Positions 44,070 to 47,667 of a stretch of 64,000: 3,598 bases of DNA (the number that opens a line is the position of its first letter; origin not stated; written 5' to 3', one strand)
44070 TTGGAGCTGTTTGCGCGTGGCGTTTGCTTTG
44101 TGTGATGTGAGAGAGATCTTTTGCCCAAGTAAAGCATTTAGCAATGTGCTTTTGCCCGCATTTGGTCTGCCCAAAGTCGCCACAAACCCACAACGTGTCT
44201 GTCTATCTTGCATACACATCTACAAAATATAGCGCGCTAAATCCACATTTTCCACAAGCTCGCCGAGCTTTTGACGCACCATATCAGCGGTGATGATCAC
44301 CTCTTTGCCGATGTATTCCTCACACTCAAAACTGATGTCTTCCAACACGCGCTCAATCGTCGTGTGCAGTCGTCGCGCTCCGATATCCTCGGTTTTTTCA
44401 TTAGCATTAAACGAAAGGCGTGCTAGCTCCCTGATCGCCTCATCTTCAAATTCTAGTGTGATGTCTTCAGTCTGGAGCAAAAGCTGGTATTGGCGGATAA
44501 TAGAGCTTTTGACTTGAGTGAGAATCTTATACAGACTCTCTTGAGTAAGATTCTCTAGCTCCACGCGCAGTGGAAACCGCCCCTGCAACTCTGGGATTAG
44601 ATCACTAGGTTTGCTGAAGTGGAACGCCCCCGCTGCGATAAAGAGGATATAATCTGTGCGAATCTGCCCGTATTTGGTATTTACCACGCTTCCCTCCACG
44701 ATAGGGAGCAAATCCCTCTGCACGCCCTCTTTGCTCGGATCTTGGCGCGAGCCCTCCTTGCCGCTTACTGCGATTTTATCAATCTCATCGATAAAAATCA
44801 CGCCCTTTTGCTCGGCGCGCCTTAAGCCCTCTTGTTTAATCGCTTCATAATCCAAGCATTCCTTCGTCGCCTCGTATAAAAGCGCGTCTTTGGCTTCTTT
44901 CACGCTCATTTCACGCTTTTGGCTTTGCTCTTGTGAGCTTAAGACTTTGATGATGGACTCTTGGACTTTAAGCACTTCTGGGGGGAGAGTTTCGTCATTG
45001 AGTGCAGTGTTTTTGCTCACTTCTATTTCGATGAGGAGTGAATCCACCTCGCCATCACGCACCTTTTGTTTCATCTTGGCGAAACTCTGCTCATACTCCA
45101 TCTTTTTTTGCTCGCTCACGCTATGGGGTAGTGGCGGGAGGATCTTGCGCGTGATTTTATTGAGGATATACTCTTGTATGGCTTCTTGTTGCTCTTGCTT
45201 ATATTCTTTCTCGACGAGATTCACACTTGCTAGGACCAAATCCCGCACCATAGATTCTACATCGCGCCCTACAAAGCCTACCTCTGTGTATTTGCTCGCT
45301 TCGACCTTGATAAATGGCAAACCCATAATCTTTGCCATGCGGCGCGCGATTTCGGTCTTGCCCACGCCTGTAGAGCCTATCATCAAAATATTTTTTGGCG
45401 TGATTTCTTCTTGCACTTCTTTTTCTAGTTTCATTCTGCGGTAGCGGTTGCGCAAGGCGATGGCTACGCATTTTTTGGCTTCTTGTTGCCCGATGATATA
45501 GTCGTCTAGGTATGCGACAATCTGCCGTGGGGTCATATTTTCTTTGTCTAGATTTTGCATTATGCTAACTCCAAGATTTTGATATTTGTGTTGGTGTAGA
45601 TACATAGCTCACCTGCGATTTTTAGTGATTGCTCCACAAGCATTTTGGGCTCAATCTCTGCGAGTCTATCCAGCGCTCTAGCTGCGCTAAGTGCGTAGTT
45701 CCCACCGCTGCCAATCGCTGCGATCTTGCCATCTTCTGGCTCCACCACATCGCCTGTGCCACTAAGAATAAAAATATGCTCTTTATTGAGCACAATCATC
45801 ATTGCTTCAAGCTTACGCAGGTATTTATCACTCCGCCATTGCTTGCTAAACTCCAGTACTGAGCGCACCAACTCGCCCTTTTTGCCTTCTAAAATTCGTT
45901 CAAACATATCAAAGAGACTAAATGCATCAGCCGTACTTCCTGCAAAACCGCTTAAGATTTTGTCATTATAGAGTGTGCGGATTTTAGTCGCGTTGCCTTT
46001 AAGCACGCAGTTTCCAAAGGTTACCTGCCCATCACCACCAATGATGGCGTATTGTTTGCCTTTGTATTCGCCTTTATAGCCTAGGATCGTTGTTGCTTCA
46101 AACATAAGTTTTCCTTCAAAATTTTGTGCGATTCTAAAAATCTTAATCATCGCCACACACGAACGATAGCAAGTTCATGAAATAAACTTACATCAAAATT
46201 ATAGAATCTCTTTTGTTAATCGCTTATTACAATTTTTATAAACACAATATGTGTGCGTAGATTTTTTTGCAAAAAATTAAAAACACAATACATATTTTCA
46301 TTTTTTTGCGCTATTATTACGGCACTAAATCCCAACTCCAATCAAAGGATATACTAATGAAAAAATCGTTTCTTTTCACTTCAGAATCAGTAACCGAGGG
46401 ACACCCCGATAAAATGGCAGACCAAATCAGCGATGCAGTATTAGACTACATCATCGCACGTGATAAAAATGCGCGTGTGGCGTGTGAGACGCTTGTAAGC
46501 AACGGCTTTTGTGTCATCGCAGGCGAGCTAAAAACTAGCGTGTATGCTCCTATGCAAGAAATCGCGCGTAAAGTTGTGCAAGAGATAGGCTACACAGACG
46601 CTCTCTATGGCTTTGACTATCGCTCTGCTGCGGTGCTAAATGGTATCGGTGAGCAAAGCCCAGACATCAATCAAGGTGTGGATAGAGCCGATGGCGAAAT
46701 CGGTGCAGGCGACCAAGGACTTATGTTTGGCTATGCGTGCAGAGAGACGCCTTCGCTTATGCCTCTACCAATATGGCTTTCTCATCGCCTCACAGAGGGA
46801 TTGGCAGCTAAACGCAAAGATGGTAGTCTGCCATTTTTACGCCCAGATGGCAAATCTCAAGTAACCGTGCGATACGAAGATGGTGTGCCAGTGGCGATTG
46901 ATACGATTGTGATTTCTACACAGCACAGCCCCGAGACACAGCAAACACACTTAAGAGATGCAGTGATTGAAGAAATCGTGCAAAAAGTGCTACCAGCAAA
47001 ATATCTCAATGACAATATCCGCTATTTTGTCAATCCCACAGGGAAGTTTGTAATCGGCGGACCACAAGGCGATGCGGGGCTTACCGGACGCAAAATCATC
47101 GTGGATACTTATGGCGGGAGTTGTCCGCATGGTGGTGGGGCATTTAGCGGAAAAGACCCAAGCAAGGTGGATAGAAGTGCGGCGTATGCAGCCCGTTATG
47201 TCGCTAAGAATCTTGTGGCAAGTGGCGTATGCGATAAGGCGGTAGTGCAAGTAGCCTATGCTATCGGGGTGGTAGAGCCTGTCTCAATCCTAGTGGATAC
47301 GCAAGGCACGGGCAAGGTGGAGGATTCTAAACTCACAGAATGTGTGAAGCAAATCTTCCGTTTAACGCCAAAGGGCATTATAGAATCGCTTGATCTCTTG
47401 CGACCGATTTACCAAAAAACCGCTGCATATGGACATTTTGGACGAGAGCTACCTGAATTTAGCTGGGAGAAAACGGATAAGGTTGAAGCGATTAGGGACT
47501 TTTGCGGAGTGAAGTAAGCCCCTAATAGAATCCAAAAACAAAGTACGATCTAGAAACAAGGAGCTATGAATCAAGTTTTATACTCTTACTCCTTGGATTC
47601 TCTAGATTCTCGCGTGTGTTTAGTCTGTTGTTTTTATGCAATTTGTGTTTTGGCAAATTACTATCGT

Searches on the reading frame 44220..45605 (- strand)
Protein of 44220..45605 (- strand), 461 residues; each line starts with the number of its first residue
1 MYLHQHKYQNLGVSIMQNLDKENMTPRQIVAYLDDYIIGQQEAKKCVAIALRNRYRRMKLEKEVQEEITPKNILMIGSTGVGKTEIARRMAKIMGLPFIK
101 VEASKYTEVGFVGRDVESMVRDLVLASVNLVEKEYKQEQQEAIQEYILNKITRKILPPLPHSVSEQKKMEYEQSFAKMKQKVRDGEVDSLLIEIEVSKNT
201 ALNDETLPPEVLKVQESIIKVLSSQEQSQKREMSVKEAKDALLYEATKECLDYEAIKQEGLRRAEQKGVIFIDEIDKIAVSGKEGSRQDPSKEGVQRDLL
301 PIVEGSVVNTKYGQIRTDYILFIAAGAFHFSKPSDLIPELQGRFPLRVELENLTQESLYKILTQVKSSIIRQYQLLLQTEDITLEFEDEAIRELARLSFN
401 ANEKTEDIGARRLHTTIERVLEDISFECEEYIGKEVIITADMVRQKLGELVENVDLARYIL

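Call 8: search_protein_families(library=ncbifam, proteins=[window:44220-45605:-])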
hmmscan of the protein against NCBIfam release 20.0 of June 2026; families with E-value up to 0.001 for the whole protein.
window:44220-45605:- (461 aa): 22 families
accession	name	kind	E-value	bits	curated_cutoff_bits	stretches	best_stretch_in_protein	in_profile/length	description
TIGR00390.1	hslU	equivalog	1.3e-190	634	362.45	1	24-461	1-441/441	ATP-dependent protease ATPase subunit HslU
NF003745.1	PRK05342.1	equivalog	8.7e-66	222.5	359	3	19-133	55-172/418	ATP-dependent Clp protease ATP-binding subunit ClpX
TIGR00382.1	clpX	equivalog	3.1e-59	201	370.75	3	17-134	60-181/414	ATP-dependent protease ATP-binding subunit ClpX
TIGR02639.1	ClpA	equivalog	1e-12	47.1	993.15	1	22-114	444-531/734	ATP-dependent Clp protease ATP-binding subunit ClpA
TIGR01241.2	FtsH_fam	equivalog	3.2e-07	29.5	600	1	70-123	195-246/598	ATP-dependent zinc metalloprotease FtsH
NF003069.1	PRK03992.1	subfamily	2.3e-06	27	500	1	69-123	164-216/379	proteasome-activating nucleotidase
TIGR01242.2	TIGR01242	subfamily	2.3e-06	26.8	500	1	60-123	139-199/362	proteasome-activating nucleotidase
TIGR02881.1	spore_V_K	equivalog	2.7e-06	26.6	422.95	0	260-378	100-201/261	stage V sporulation protein K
NF008004.0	PRK10733.1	equivalog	7.2e-06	24.3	1008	1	25-123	143-236/644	ATP-dependent zinc metalloprotease FtsH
NF008263.0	PRK11034.1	equivalog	7.7e-06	24.1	1350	1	33-114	456-532/758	ATP-dependent Clp protease ATP-binding subunit ClpA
NF003229.0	PRK04195.1-5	equivalog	1.2e-05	24.3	280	1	37-107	19-81/413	replication factor C large subunit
NF047389.1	ATPase_Sll1717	subfamily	1.3e-05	24.6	75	1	63-281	22-199/454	P-loop ATPase, Sll1717 family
NF047747.1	PrtsmActNtasePan2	equivalog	3.1e-05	23.4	700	0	61-124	177-237/397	proteasome-activating nucleotidase Pan2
NF000868.0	PRK00080.1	equivalog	3.7e-05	22.8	282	0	31-100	22-81/330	Holliday junction branch migration DNA helicase RuvB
NF010552.0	PRK13946.1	equivalog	4.1e-05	23.3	186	1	58-100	11-53/198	shikimate kinase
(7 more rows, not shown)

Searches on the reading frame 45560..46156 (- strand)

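Call 8: search_protein_families(library=ncbifam, proteins=[window:45560-46156:-])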
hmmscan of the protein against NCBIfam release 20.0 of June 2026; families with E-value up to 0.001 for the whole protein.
window:45560-46156:- (198 aa): 3 families
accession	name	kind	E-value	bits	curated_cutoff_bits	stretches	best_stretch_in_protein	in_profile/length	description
NF003964.0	PRK05456.1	equivalog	1.2e-73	246.6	137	1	18-197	4-178/179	ATP-dependent protease subunit HslV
TIGR03692.1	ATP_dep_HslV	equivalog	5.6e-70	234.5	157.75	1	32-196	7-170/171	HslVU peptidase proteolytic subunit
TIGR03634.1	arc_protsome_B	equivalog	2.3e-06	27.4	224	1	33-181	9-164/185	archaeal proteasome endopeptidase complex subunit beta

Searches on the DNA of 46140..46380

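Call 78: search_rna_families(source=window, start=46140, end=46380, threshold=evalue, max_evalue=1)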
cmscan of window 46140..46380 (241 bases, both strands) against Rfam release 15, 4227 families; matches with E-value up to 1: 1.
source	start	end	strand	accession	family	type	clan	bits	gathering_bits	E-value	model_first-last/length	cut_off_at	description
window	46247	46311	+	RF02077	STnc220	Gene; sRNA;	-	20.3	60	0.33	1-79/79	no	Salmonella enterica sRNA STnc220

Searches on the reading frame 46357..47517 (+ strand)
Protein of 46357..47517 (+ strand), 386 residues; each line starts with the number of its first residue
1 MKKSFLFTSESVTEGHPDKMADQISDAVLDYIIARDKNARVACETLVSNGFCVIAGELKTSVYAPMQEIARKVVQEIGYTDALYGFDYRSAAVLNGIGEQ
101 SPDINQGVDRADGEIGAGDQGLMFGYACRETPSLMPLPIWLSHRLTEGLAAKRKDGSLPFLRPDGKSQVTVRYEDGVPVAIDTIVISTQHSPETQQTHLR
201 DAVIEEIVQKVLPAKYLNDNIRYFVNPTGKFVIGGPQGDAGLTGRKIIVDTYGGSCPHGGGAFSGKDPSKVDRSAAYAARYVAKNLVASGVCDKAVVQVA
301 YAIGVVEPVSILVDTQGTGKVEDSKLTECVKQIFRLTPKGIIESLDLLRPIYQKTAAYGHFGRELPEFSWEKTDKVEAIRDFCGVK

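Call 8: search_protein_families(library=ncbifam, proteins=[window:46357-47517:+])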
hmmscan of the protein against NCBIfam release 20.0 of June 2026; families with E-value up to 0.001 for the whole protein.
window:46357-47517:+ (386 aa): 1 family
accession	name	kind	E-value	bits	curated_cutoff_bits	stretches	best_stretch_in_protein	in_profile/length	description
TIGR01034.1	metK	equivalog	1.5e-182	606.7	309.4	1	6-381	1-375/377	methionine adenosyltransferase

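Call 44: find_homologous_proteins(query=window:46357-47517:+, max_evalue=1e-120)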
Query window:46357-47517:+ (386 aa): 7986 proteins with E <= 1e-120 among 8000 candidates; the best 120 are listed.
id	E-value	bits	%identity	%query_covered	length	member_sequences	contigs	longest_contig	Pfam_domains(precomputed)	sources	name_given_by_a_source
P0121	2.7e-244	828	95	99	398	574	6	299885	PF00438.26,PF02772.22,PF02773.22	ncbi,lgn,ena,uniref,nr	ncbi:S-adenosylmethionine synthetase [Helicobacter fennelliae MRY12-0050]|uniref:S-adenosylmethionin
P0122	4.3e-240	814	91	100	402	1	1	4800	PF00438.26,PF02772.22,PF02773.22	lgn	-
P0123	6.6e-240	814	92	100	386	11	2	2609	PF00438.26,PF02772.22,PF02773.22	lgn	-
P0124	7.4e-240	813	91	100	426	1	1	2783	PF00438.26,PF02772.22,PF02773.22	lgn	-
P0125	4.6e-233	791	89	100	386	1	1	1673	PF00438.26,PF02772.22,PF02773.22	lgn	-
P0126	2.2e-232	789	89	100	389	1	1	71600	PF00438.26,PF02772.22,PF02773.22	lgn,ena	-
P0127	4.1e-232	788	89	100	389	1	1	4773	PF00438.26,PF02772.22,PF02773.22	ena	-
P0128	4.4e-232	788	89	100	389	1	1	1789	PF00438.26,PF02772.22,PF02773.22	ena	-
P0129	7.3e-232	787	91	100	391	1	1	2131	PF00438.26,PF02772.22,PF02773.22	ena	-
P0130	1.1e-231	787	89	100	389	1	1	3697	PF00438.26,PF02772.22,PF02773.22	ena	-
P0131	1.6e-231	786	87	99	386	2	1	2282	PF00438.26,PF02772.22,PF02773.22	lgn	-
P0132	2.5e-231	785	94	95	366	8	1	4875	PF00438.26,PF02772.22,PF02773.22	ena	-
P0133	2.8e-231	785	88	100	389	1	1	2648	PF00438.26,PF02772.22,PF02773.22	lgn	-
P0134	2.9e-231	785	88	100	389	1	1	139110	PF00438.26,PF02772.22,PF02773.22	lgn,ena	-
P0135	3.4e-229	778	87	99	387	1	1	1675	PF00438.26,PF02772.22,PF02773.22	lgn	-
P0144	1.8e-222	756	86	100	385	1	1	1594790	PF00438.26,PF02772.22,PF02773.22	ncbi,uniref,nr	ncbi:methionine adenosyltransferase [Helicobacter enhydrae]|uniref:S-adenosylmethionine synthase n=1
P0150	6.8e-221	751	84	100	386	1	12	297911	PF00438.26,PF02772.22,PF02773.22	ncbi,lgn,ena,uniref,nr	ncbi:methionine adenosyltransferase [Wolinella succinogenes]|uniref:methionine adenosyltransferase n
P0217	6.4e-211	718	82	99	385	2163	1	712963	PF00438.26,PF02772.22,PF02773.22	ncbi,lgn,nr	ncbi:methionine adenosyltransferase [Helicobacter pylori CPY1962]|nr:methionine adenosyltransferase 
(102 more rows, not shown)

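Call 45: find_encoding_contigs(protein=P0121, flank=5000, max_places=4)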
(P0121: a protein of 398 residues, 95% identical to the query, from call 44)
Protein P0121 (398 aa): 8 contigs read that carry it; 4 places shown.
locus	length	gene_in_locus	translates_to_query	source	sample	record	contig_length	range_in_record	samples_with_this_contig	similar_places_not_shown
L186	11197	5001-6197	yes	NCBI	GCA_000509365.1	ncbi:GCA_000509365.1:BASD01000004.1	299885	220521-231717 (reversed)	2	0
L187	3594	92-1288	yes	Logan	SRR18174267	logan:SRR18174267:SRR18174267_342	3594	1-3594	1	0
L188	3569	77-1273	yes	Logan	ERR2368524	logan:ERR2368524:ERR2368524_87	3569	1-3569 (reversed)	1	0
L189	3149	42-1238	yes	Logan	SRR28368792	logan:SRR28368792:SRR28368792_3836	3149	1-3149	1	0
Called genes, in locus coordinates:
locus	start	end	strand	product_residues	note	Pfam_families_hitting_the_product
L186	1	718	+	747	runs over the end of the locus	PF07715:Plug, PF00593:TonB_dep_Rec_b-barrel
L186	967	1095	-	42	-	-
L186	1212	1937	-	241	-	PF13085:Fer2_3, PF13183:Fer4_8, PF13484:Fer4_16 (weak)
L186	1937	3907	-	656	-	PF00890:FAD_binding_2, PF02910:Succ_DH_flav_C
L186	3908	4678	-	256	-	PF01127:Sdh_cyt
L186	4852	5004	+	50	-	-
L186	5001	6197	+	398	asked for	PF00438:S-AdoMet_synt_N, PF02772:S-AdoMet_synt_M, PF02773:S-AdoMet_synt_C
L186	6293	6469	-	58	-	-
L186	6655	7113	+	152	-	-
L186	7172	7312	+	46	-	-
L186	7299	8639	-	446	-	-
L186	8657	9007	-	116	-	PF00376:MerR, PF13411:MerR_1, PF13591:MerR_2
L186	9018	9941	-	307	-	PF00226:DnaJ, PF01556:DnaJ_C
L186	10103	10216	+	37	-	-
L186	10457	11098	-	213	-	PF01531:Glyco_transf_11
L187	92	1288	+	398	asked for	PF00438:S-AdoMet_synt_N, PF02772:S-AdoMet_synt_M, PF02773:S-AdoMet_synt_C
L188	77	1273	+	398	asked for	PF00438:S-AdoMet_synt_N, PF02772:S-AdoMet_synt_M, PF02773:S-AdoMet_synt_C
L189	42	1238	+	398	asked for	PF00438:S-AdoMet_synt_N, PF02772:S-AdoMet_synt_M, PF02773:S-AdoMet_synt_C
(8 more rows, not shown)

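Call 46: find_encoding_contigs(protein=P0144, flank=5000, max_places=1)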
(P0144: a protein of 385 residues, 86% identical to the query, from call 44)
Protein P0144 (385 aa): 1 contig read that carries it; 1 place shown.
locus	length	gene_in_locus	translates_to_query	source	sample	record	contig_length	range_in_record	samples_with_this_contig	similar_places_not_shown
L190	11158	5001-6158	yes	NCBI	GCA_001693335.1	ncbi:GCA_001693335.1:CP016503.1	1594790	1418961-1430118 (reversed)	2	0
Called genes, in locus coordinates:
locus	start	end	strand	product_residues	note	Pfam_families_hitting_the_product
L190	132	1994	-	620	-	PF00012:HSP70, PF06723:MreB_Mbl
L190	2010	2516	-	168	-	PF01025:GrpE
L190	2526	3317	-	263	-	PF27310:HrcA_C_epsilon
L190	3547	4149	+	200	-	PF00596:Aldolase_II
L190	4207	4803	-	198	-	PF00578:AhpC-TSA, PF08534:Redoxin, PF10417:1-cysPrx_C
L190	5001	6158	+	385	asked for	PF00438:S-AdoMet_synt_N, PF02772:S-AdoMet_synt_M, PF02773:S-AdoMet_synt_C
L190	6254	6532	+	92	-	PF00037:Fer4 (weak), PF12797:Fer4_2 (faint), PF13237:Fer4_10 (faint), PF12838:Fer4_7, PF13187:Fer4_9 (weak)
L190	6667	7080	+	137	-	PF00334:NDK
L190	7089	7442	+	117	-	-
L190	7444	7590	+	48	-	PF01783:Ribosomal_L32p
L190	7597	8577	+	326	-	PF02504:FA_synthesis, PF01515:PTA_PTB (faint)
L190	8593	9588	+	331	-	PF00108:Thiolase_N, PF08545:ACP_syn_III, PF08541:ACP_syn_III_C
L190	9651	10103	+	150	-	PF03653:UPF0093, PF05425:CopD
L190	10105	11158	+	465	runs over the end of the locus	PF00206:Lyase_1, PF14698:ASL_C2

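Call 47: find_encoding_contigs(protein=P0217, flank=5000, max_places=1)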
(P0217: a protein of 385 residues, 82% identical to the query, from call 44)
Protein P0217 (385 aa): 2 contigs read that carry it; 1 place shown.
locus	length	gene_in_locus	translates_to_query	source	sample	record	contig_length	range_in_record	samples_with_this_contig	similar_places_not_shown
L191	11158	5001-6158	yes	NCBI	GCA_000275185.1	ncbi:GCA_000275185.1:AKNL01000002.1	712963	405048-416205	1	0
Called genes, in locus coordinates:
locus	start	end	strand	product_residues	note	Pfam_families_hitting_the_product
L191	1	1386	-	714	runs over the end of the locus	PF00890:FAD_binding_2, PF02910:Succ_DH_flav_C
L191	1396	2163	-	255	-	PF01127:Sdh_cyt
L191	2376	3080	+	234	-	PF00121:TIM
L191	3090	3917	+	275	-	PF00106:adh_short, PF13561:adh_short_C2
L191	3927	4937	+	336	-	PF04613:LpxD, PF25084:LbH_EIF2B, PF00132:Hexapep, PF14602:Hexapep_2 (faint), PF25087:GMPPB_C (weak), PF00132:Hexapep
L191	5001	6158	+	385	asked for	PF00438:S-AdoMet_synt_N, PF02772:S-AdoMet_synt_M, PF02773:S-AdoMet_synt_C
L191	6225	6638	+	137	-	PF00334:NDK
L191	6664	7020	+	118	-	-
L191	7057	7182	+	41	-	-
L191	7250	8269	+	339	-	PF02504:FA_synthesis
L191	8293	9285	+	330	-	PF00108:Thiolase_N (weak), PF08545:ACP_syn_III, PF08541:ACP_syn_III_C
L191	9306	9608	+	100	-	-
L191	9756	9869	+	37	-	-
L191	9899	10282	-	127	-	-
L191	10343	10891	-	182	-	-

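Call 48: find_encoding_contigs(protein=P0150, flank=5000, max_places=1)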
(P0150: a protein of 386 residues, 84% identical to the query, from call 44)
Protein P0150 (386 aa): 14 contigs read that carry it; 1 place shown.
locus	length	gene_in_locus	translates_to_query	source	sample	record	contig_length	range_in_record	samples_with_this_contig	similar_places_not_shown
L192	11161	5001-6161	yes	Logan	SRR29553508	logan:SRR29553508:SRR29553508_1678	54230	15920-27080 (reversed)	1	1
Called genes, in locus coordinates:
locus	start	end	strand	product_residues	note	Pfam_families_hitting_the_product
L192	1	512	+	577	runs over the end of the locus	PF01514:YscJ_FliF, PF08345:YscJ_FliF_C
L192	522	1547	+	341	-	PF03448:MgtE_N (faint), PF14842:FliG_N, PF14841:FliG_M, PF14842:FliG_N (weak), PF01706:FliG_C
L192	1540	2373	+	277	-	PF02108:FliH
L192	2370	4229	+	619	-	PF13292:DXP_synthase_N, PF02779:Transket_pyr, PF02780:Transketolase_C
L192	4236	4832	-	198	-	PF00578:AhpC-TSA, PF08534:Redoxin, PF10417:1-cysPrx_C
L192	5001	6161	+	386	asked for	PF00438:S-AdoMet_synt_N, PF02772:S-AdoMet_synt_M, PF02773:S-AdoMet_synt_C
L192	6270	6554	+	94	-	PF00037:Fer4 (weak), PF13237:Fer4_10 (weak), PF12838:Fer4_7, PF13187:Fer4_9 (weak)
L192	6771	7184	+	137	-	PF00334:NDK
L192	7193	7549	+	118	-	PF02620:YceD (weak)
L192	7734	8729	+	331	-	PF02504:FA_synthesis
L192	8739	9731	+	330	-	PF07451:SpoVAD (faint), PF00108:Thiolase_N, PF08545:ACP_syn_III, PF08541:ACP_syn_III_C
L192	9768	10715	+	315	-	PF20030:bpMoxR, PF00004:AAA (faint), PF07726:AAA_3, PF07728:AAA_5, PF17863:AAA_lid_2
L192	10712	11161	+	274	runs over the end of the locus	PF01882:DUF58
